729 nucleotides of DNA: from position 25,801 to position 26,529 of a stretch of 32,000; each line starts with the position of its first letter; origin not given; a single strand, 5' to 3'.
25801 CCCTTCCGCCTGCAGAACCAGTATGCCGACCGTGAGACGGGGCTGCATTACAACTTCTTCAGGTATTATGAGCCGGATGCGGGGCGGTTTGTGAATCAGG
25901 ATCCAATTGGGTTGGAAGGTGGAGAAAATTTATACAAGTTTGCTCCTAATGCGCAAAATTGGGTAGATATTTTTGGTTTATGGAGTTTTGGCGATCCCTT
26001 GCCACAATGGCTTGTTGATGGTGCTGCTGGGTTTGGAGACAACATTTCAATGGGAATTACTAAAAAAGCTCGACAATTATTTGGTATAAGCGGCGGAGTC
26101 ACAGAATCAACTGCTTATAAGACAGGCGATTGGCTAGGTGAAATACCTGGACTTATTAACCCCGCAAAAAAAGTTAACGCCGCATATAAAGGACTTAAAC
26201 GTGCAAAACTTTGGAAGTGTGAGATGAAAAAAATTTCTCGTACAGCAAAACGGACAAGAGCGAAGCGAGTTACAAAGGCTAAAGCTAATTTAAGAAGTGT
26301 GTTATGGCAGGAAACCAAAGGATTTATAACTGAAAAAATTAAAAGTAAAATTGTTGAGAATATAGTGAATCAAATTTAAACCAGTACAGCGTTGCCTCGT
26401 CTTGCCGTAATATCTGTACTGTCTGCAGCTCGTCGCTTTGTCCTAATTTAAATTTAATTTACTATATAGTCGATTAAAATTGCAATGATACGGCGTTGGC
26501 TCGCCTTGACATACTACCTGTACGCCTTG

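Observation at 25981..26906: Orphan cassette 3 carries a third unknown toxin tip and a displaced candidate immunity gene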

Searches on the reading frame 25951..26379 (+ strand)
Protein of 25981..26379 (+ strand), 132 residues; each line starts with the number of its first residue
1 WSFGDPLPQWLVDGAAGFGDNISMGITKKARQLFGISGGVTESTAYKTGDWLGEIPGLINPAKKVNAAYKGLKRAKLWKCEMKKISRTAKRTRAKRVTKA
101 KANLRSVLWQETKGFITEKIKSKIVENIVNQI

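Call 5: search_protein_families(library=pfam, proteins=[window:25981-26379:+], max_evalue=0.1)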
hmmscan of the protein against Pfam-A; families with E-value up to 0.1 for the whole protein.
window:25981-26379:+ (132 aa): 0 families

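Call 6: search_protein_families(library=ncbifam, proteins=[window:25981-26379:+], max_evalue=0.1)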
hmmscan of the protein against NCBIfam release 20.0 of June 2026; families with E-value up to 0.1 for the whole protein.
window:25981-26379:+ (132 aa): 0 families

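Call 7: find_homologous_proteins(query=window:25981-26376:+, max_evalue=0.01)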
Query window:25981-26376:+ (132 aa): 2 proteins with E <= 0.01 among 6 candidates.
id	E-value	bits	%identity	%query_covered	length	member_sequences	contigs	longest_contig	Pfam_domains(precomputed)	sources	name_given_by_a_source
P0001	4.7e-32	129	70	67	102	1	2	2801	-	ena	-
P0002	2.4e-10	59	42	67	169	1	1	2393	-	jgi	jgi:hypothetical protein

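Call 10: find_encoding_contigs(protein=P0001, flank=5000)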
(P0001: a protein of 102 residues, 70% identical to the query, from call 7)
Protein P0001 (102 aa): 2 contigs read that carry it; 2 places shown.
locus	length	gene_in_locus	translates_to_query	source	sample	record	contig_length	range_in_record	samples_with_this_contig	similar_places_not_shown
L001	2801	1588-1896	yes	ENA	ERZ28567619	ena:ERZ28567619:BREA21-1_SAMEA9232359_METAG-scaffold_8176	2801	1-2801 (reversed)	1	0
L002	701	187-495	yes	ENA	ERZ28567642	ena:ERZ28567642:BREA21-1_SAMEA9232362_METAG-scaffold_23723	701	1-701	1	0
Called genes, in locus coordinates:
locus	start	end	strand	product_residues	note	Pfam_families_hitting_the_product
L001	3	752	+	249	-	?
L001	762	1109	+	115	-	-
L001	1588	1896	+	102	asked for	-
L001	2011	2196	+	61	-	-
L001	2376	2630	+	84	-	-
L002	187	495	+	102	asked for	-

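Call 11: find_encoding_contigs(protein=P0002, flank=5000)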
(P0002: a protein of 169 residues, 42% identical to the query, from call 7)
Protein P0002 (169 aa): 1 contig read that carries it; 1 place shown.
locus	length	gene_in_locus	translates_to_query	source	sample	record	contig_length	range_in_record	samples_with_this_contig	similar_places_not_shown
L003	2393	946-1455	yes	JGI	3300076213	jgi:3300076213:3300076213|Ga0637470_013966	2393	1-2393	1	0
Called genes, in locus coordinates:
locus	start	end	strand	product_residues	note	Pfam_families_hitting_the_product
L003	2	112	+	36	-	?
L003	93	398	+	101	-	-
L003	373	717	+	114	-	-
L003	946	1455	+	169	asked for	-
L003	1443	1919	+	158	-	-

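Call 27: find_related_loci(query=A1, collection=genome_contigs, flank=6000)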
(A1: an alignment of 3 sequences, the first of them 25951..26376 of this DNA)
Query A1 (142 aa) in genome_contigs; peptide patterns used: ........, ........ (x = any residue, [..] = any of these).
600 stretches matched a pattern (row limit reached: there are more); 8 encode a relative of the query (tblastn E <= 1e-3); 8 distinct loci.
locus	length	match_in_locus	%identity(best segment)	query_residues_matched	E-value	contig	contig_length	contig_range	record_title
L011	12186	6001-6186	56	3-63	9e-20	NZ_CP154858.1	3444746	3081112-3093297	Hahella sp. SMD15-11 chromosome, complete genome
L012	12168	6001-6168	61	6-60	2e-18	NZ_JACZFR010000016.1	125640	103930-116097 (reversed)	Microbulbifer taiwanensis strain LMG 26125 Scaffold3_1, whole genome shotgun sequence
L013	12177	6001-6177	54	4-61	1e-17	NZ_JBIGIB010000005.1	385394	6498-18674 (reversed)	Pelomonas baiyunensis strain BYS87W NODE_5_length_385394_cov_50.063834, whole genome shotgun sequence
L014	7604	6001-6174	53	4-61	5e-16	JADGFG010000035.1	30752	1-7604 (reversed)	MAG: Kangiellaceae bacterium isolate OB12 NODE_374_length_30752_cov_4.119695, whole genome shotgun sequence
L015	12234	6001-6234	44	5-80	5e-14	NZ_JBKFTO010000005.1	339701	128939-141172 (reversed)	Pseudomonas sp. 18175 Scaffold5, whole genome shotgun sequence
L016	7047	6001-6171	46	3-59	6e-12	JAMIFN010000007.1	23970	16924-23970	MAG: Brachymonas sp. isolate UR_AS_metabat.40 k201_1193998, whole genome shotgun sequence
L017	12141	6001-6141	55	16-61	5e-11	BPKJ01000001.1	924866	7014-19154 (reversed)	MAG: Xanthomonadaceae bacterium KatS3mg126 DNA, contig_6129, whole genome shotgun sequence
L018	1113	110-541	30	3-124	4e-6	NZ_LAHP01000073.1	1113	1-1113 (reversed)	Arsukibacterium sp. MJ3 EFN4V4SF, whole genome shotgun sequence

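Call 31: search_solved_structures(query=A1, max_evalue=10, show_alignments=3)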
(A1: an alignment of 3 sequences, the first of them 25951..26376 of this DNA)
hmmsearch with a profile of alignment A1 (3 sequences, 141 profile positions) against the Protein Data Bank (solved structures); distinct sequences matched with E-value up to 10: 2.
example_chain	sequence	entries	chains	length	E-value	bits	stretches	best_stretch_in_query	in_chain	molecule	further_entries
8glv_Ea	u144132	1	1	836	0.22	15.1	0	43-101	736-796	ATPase AAA-type core domain-containing protein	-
9ojm_7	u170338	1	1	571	5.6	10.5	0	65-113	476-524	Translation initiation factor IF-2, mitochondrial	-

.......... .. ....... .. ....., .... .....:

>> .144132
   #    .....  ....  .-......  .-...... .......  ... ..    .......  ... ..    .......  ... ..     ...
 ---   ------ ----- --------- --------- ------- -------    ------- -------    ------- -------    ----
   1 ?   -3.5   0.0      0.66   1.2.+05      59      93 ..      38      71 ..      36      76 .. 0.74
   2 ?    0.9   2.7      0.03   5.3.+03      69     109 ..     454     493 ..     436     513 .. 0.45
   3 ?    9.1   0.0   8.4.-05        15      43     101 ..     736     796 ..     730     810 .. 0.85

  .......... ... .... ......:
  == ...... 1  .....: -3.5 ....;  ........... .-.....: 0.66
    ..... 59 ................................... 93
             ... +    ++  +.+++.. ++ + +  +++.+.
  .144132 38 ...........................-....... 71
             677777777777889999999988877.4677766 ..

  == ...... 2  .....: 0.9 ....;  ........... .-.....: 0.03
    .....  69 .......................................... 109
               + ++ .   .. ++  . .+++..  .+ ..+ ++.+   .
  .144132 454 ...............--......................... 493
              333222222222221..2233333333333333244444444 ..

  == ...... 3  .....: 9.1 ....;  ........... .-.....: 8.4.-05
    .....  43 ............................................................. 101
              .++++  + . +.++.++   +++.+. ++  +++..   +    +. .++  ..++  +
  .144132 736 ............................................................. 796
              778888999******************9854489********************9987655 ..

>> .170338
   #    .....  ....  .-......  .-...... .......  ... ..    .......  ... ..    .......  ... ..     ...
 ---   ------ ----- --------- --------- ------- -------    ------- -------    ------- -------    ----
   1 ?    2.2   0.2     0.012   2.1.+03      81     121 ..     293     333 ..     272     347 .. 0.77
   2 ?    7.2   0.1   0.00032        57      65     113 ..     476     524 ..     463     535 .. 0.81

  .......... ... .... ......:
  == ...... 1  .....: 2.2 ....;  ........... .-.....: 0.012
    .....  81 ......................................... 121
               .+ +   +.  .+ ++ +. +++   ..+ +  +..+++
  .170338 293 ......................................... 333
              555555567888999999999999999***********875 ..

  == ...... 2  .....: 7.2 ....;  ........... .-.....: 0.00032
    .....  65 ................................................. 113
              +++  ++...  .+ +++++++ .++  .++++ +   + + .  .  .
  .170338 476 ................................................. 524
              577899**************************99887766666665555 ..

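Call 33: search_protein_representatives(alignment_id=A1)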
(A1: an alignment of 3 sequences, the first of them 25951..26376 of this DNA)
Query: 3 sequences, 141 profile positions. Proteins with E-value up to 0.001 (for the whole library): 708; up to 1e-10: 116; up to 1e-30: 4. The best 150 are listed.
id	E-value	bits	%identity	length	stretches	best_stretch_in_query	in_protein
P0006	2.3e-72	258.1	-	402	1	2-141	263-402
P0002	2.6e-64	232.0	-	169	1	1-140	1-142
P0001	1.1e-51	191.0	-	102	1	7-106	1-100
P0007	3.5e-48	179.7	-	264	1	3-136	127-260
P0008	9.1e-25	103.8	-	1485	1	3-66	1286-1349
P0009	4.1e-23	98.5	-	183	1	4-79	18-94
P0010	1.8e-21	93.2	-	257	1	4-136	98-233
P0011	7.6e-21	91.1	-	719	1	3-139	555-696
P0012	1.2e-20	90.5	-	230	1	3-101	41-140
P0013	1.9e-20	89.9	-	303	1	3-74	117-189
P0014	3.0e-20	89.2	-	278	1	3-125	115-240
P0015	5.2e-20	88.4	-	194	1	4-94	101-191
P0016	5.6e-20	88.3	-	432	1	3-74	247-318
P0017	5.7e-20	88.3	-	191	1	4-83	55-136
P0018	9.5e-20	87.6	-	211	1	3-74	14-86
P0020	1.7e-19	86.7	-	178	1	3-76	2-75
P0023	5.4e-19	85.1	-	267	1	3-119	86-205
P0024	9.4e-19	84.4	-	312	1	11-135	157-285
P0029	9.5e-18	81.1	-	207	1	3-68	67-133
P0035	5.8e-17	78.5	-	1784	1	2-72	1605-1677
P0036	7.1e-17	78.3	-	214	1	2-72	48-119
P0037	7.7e-17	78.2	-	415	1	4-117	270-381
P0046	5.0e-15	72.3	-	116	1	22-111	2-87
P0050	1.0e-14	71.3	-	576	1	3-65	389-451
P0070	2.8e-13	66.6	-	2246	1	15-110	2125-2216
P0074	5.3e-13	65.7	-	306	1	4-128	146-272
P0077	7.5e-13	65.2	-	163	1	4-112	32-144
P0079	1.0e-12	64.8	-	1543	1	18-110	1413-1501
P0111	5.1e-11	59.3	-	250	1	3-114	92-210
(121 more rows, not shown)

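Call 34: predict_structure(alignment_id=A1)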
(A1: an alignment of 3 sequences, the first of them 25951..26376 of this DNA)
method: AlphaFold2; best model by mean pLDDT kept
length: 142 residues; sequences in the alignment: 3
mean_pLDDT: 56.1   pTM: 0.24
mean pLDDT of the five models: 56.1, 52.5, 49.1, 48.6, 42.9
residues with pLDDT >= 90: 0; 70-90: 52; 50-70: 20; < 50: 70
segments of 3 or more residues with pLDDT < 50: 1-19, 23-71
pLDDT, mean of each block of 10 residues (from residue 1): 33 44 43 42 42 36 41 54 70 73 72 74 76 81 76
secondary structure, 60 per line:
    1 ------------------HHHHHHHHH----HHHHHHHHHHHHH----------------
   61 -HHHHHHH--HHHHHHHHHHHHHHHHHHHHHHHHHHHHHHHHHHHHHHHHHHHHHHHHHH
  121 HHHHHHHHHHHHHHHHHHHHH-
elements in order: H19-27 H32-44 H62-68 H71-141

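Call 36: search_protein_families(library=pfam, proteins=[P0007, P0010, P0014, P0023, P0012, P0037, P0024, P0074, P0009, P0013], max_evalue=1)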
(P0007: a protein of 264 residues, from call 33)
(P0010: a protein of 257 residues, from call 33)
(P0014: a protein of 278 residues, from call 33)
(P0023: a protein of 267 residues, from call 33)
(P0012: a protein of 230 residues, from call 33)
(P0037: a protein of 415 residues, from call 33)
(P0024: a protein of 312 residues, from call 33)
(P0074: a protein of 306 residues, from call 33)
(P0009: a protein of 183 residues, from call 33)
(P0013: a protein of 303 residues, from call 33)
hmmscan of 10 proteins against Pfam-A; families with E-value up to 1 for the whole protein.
P0007 (264 aa): 4 families
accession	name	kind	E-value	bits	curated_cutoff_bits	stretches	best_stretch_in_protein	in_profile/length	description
PF03527.20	RHS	-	0.00012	22.3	27.9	1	39-67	10-38/38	RHS protein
PF17780.6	OCRE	-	0.0041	17.5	24.7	1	79-107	12-42/52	OCRE domain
PF21522.3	MreB-like_C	-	0.15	13.1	27.8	1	167-233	27-92/123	Archaeal actin homologue MreB-like, C-terminal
PF16654.10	DAPDH_C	-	0.32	11.3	30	0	203-259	43-99/154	Diaminopimelic acid dehydrogenase C-terminal domain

P0010 (257 aa): 2 families
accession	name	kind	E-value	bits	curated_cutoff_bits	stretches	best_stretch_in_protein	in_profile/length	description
PF25023.1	TEN_YD-shell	-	1e-14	54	50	1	3-75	794-866/909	Teneurin YD-shell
PF03527.20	RHS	-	0.009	16.3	27.9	1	2-33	5-36/38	RHS protein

P0014 (278 aa): 1 family
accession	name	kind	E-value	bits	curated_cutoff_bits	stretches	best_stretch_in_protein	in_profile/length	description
PF03527.20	RHS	-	0.0067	16.7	27.9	1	23-54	4-35/38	RHS protein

P0023 (267 aa): 1 family
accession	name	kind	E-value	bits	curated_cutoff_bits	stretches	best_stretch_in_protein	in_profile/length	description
PF08265.16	YL1_C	-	0.13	12.5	22.6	1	35-48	7-20/29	YL1 nuclear protein C-terminal domain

P0012 (230 aa): 1 family
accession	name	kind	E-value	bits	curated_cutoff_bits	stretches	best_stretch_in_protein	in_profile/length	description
PF16926.10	HisKA_4TM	-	0.1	12.9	22.6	1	56-114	68-126/130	Archaeal 4TM region of histidine kinase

P0037 (415 aa): 3 families
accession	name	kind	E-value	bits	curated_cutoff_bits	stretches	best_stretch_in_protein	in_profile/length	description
PF25275.1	Golvesin_C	-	2.6e-25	89.4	31.6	1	18-138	5-131/132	Golvesin C-terminal domain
PF03527.20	RHS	-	2.5e-08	34.1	27.9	1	147-182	2-37/38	RHS protein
PF10883.13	DUF2681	-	0.093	13.5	28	1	348-398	34-81/90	Protein of unknown function (DUF2681)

P0024 (312 aa): 1 family
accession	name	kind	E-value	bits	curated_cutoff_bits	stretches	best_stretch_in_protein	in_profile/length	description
PF03527.20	RHS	-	7.3e-15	55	27.9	1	8-42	2-36/38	RHS protein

P0074 (306 aa): 0 families

P0009 (183 aa): 0 families

P0013 (303 aa): 0 families

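Call 42: find_homologous_proteins(query=A3, max_evalue=0.001)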
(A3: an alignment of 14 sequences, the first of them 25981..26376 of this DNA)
Query A3 (14 sequences) (132 aa, profile of the alignment): 93 proteins with E <= 0.001 among 7273 candidates.
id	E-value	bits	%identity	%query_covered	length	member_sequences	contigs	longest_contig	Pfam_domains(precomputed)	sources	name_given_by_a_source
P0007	1.9e-39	153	61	98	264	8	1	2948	PF25023.2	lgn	-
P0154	5.6e-38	148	63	95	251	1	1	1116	PF25023.2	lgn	-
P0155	1.5e-37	146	66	95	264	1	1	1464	PF25023.2,PF03527.21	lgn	-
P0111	2.7e-37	146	33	83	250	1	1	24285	PF25023.2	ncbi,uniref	ncbi:RHS repeat-associated core domain-containing protein [Rheinheimera sp. WS51]|uniref:RHS repeat-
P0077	2.6e-36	142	34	71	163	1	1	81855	-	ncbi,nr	ncbi:MAG: hypothetical protein LBI78_02865, partial [Campylobacteraceae bacterium]|nr:hypothetical p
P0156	3.9e-35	139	31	80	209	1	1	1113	-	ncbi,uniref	ncbi:hypothetical protein VT06_16780, partial [Arsukibacterium sp. MJ3]|uniref:RHS repeat-associated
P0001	1.5e-32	130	70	67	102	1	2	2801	-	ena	-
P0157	1.7e-24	104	35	71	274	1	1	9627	PF25023.2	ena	-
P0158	2.8e-19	87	33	66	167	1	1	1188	-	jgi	jgi:uncharacterized protein RhaS with RHS repeats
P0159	2.0e-17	81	59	33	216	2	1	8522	-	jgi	jgi:RHS repeat-associated protein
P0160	5.1e-16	77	49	32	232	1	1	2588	PF25023.2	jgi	jgi:RHS repeat-associated protein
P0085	1.7e-15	75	48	33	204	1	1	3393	PF25023.2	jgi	jgi:RHS repeat-associated protein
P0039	2.0e-15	75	57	34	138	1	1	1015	-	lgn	-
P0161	2.4e-15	75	50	39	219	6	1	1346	-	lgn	-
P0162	3.8e-15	74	54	40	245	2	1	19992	-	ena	-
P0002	4.2e-15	74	42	67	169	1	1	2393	-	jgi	jgi:hypothetical protein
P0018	1.7e-12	65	50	39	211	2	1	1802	-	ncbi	-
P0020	2.7e-12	65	49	57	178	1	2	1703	-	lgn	-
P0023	7.4e-10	57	40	73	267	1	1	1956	-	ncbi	-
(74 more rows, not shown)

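Call 43: find_encoding_contigs(protein=P0007, flank=3000, max_places=3)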
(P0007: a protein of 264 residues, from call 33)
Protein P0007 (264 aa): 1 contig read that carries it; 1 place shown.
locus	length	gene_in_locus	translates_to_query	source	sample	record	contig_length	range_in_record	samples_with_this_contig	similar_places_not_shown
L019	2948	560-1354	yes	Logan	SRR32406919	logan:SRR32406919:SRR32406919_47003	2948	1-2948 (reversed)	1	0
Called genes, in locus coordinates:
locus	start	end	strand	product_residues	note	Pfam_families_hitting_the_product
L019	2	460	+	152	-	?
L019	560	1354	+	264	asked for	PF25023:TEN_YD-shell (weak)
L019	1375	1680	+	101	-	-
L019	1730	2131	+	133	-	-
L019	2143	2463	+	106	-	-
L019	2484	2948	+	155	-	?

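Call 44: find_encoding_contigs(protein=P0155, flank=3000, max_places=3)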
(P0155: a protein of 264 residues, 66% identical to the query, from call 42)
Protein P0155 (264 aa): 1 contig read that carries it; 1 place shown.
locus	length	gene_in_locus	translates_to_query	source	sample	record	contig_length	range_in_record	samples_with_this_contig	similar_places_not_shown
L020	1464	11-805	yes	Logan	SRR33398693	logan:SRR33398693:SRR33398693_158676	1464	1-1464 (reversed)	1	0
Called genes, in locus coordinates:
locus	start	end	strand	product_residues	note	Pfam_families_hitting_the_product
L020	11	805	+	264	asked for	PF25023:TEN_YD-shell (weak), PF03527:RHS (weak)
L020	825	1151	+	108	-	-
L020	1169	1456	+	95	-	-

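Call 45: find_encoding_contigs(protein=P0111, flank=4000, max_places=3)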
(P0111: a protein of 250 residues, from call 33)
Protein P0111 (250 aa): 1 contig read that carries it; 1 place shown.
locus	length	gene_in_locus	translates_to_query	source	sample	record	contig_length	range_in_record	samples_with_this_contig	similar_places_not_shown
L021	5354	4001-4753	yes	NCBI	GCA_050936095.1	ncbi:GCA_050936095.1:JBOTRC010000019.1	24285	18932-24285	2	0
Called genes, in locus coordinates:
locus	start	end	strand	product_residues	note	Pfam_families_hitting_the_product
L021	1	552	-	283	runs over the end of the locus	PF25023:TEN_YD-shell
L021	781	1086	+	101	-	-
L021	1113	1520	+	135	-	-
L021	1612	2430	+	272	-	-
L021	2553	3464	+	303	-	PF25023:TEN_YD-shell, PF03527:RHS (faint)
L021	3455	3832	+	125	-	-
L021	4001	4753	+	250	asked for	PF25023:TEN_YD-shell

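Call 46: find_encoding_contigs(protein=P0077, flank=4000, max_places=3)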
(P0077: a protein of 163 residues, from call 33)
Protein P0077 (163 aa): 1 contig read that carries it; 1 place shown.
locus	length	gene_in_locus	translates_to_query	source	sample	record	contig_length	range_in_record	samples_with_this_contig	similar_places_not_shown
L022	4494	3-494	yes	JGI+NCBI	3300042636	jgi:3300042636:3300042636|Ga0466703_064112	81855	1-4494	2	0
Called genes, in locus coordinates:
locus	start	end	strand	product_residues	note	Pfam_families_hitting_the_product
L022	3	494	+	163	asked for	?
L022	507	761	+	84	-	-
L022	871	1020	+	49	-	-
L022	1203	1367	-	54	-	-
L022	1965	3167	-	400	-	PF12917:YfbR-like, PF13023:HD_3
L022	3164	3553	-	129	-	PF14489:QueF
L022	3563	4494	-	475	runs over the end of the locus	PF00563:EAL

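Call 66: predict_structure(alignment_id=A4)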
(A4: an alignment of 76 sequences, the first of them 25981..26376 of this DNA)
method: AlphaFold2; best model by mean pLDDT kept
length: 132 residues; sequences in the alignment: 76
mean_pLDDT: 73.2   pTM: 0.37
mean pLDDT of the five models: 73.2, 72.3, 68.5, 67.6, 64.5
residues with pLDDT >= 90: 39; 70-90: 28; 50-70: 53; < 50: 12
segments of 3 or more residues with pLDDT < 50: 1-3, 38-40
pLDDT, mean of each block of 10 residues (from residue 1): 57 64 58 55 51 52 67 83 90 96 96 92 89 86
secondary structure, 60 per line:
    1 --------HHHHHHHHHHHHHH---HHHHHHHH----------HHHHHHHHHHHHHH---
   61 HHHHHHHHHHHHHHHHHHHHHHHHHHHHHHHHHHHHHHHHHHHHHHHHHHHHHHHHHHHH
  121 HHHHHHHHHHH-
elements in order: H9-22 H26-33 H44-57 H61-131
